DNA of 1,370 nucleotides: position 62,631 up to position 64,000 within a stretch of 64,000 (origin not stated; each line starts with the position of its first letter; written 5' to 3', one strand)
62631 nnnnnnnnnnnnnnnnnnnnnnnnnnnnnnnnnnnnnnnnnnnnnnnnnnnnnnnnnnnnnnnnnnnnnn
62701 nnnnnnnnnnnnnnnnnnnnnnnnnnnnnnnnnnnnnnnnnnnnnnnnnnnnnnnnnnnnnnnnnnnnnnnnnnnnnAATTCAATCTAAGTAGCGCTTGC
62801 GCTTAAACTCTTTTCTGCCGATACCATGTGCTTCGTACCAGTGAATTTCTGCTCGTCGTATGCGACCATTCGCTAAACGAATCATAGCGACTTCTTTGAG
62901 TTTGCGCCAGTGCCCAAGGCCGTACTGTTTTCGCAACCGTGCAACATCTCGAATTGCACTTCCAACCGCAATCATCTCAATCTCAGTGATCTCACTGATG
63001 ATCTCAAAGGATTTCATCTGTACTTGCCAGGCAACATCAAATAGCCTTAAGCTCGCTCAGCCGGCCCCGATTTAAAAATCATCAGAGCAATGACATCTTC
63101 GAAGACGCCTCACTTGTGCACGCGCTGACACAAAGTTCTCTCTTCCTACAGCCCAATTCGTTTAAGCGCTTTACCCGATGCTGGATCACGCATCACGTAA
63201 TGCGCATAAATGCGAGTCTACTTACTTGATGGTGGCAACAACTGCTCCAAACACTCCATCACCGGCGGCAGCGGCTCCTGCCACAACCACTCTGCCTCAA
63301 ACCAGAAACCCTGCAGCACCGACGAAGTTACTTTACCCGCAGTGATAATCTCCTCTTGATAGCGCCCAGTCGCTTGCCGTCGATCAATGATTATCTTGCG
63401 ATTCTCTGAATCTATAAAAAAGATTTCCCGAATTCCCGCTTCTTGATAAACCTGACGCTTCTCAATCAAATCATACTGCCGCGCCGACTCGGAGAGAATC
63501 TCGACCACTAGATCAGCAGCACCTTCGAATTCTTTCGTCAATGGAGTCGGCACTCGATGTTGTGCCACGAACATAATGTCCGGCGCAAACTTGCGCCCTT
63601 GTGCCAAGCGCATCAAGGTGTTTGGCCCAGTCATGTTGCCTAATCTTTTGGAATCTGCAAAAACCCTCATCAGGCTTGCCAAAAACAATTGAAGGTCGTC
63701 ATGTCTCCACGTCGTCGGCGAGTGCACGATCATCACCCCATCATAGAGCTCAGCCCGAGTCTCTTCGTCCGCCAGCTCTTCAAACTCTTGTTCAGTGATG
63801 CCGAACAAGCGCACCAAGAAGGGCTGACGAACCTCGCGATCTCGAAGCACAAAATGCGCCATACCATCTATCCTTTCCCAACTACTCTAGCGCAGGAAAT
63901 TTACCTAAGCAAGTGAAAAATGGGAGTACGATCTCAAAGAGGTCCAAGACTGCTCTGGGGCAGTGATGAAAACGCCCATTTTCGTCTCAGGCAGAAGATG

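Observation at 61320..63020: AT-rich (~40% GC) island encoding a 318-aa ORFan and a tightly linked pair of small proteins: candidate horizontally acquired defense or addiction module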

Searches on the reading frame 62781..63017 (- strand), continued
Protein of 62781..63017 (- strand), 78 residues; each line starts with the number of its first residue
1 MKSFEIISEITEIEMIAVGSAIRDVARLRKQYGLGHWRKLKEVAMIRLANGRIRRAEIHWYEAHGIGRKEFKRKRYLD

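Call 91: search_protein_families(library=padloc, alignment_id=A7, max_evalue=0.1)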
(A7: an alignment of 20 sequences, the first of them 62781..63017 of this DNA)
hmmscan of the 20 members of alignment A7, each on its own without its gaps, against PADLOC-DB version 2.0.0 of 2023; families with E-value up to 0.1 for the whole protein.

A. member 1, window:62781-63017:- (78 aa): 0 families

B. families by the number of members that match (of 20 scanned): 1 family
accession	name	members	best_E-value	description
PDLC03660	mREase_IV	1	0.024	Type IV methyl-directed restriction enzyme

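Call 98: search_solved_structures(query=L016:1135-1419:+, max_evalue=1)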
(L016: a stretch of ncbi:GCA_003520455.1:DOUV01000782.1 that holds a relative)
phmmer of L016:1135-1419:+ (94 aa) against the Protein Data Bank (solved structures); distinct sequences matched with E-value up to 1: 14.
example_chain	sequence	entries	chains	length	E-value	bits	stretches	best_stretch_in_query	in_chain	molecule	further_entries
8c6j_S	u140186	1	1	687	0.11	15.9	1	20-63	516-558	Crooked neck-like protein 1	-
5mqf_O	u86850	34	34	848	0.15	15.4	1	20-63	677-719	Crooked neck-like protein 1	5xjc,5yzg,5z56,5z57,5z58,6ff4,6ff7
9gyt_1S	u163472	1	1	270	0.56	13.6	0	4-39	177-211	bL21m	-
6xyw_Ar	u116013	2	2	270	0.58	13.5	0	5-39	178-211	50S ribosomal protein L21, mitochondrial | bL21m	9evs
6yj7_A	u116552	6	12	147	0.64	13.4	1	7-76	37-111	CBS domain-containing protein YkuL | CBS domain-containing protein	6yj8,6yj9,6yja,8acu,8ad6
4grl_B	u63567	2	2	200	0.68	13.3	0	35-67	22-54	MHC class II antigen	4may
3pl6_B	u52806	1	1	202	0.69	13.3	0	35-67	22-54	MHC class II HLA-DQ-beta chain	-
1yav_A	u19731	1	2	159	0.78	13.1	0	7-76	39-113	hypothetical protein BSU14130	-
9cym_B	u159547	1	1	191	0.95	12.9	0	36-64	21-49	H-2 class II histocompatibility antigen, A beta chain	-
1iak_B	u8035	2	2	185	0.96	12.8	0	36-64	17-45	MHC CLASS II I-AK | H-2 CLASS II HISTOCOMPATIBILITY ANTIGEN, A-K BETA CHAIN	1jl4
9cyl_B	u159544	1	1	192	0.96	12.8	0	36-64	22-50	H-2 class II histocompatibility antigen, A beta chain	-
9l1l_B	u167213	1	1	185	0.96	12.8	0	36-64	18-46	H-2 class II histocompatibility antigen, A-K beta chain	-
4p23_D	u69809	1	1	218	0.97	12.8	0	35-64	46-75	3K peptide and MHC IAb beta chain,H-2 class II histocompatibility antigen, A beta chain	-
1d9k_D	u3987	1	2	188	0.99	12.8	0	36-64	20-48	MHC I-AK B CHAIN (BETA CHAIN)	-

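Call 100: find_related_loci(query=A7, collection=metagenome_contigs, flank=3000)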
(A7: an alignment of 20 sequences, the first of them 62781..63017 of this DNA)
Query A7 (78 aa) in metagenome_contigs; peptide patterns used: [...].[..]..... (x = any residue, [..] = any of these).
600 stretches matched a pattern (row limit reached: there are more); 598 encode a relative of the query (tblastn E <= 1e-3); the best 80 are kept; 80 distinct loci.
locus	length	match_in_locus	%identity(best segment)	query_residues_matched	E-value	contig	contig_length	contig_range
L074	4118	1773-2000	72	3-78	1e-36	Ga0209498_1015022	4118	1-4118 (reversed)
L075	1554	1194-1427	73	1-78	6e-37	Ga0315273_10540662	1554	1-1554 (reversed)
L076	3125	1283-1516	76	1-78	2e-36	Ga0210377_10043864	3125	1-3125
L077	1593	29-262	77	1-78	1e-36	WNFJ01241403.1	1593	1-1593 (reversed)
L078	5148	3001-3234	74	1-78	4e-36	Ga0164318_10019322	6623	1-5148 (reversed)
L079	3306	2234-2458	77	4-78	1e-35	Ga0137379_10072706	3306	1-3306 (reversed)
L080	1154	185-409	77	4-78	1e-36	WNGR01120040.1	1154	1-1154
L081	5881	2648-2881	74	1-78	3e-35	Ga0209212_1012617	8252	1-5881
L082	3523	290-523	71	1-78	2e-35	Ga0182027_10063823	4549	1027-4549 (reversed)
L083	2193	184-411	76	3-78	7e-35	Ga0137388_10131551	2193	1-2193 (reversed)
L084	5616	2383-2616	69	1-78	2e-34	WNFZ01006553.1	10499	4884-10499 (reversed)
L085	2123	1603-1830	76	3-78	2e-34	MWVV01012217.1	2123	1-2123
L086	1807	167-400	69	1-78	3e-34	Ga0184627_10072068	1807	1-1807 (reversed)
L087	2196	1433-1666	71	1-78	5e-34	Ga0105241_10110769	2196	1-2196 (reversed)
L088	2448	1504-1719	76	7-78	9e-34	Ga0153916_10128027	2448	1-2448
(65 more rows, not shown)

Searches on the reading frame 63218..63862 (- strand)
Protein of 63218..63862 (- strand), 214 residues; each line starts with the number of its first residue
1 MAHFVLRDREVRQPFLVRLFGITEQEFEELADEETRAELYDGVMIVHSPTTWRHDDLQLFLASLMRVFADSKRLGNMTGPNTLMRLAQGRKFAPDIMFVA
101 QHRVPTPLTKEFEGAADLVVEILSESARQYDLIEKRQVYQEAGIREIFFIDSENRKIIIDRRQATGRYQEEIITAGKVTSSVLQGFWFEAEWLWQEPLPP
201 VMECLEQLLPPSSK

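Call 3: search_protein_families(library=pfam, proteins=[window:63218-63862:-], max_evalue=1)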
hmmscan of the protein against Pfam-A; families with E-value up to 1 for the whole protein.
window:63218-63862:- (214 aa): 1 family
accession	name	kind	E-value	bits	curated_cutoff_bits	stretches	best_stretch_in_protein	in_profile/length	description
PF05685.18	Uma2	-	1.7e-31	109.5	27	1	25-188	2-169/172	Putative restriction endonuclease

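Call 4: search_protein_families(library=padloc, proteins=[window:63218-63862:-], max_evalue=1)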
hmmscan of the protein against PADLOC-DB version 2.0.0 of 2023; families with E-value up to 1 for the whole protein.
window:63218-63862:- (214 aa): 5 families
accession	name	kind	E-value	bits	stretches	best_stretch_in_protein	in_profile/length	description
PDLC04832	PDC-S03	-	1.5e-22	78.3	1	23-193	10-185/188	-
PDLC04833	PDC-S03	-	1.6e-18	64.9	1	26-189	28-198/207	-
PDLC04834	PDC-S03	-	8.8e-17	59.4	1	22-170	9-156/184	-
PDLC04835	PDC-S03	-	8.8e-10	36.5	1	23-152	10-146/207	-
PDLC04943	PDC-S17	-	8.6e-08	29.8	1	21-155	22-148/199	-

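Call 5: search_protein_families(library=ncbifam, proteins=[window:63218-63862:-], max_evalue=1)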
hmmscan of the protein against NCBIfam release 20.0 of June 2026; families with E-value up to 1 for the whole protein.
window:63218-63862:- (214 aa): 1 family
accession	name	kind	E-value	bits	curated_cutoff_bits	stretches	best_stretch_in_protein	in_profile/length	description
NF033753.1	RiPP_decarbCypD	equivalog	0.098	12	215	1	81-119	97-135/182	CypD family RiPP peptide-cysteine decarboxylase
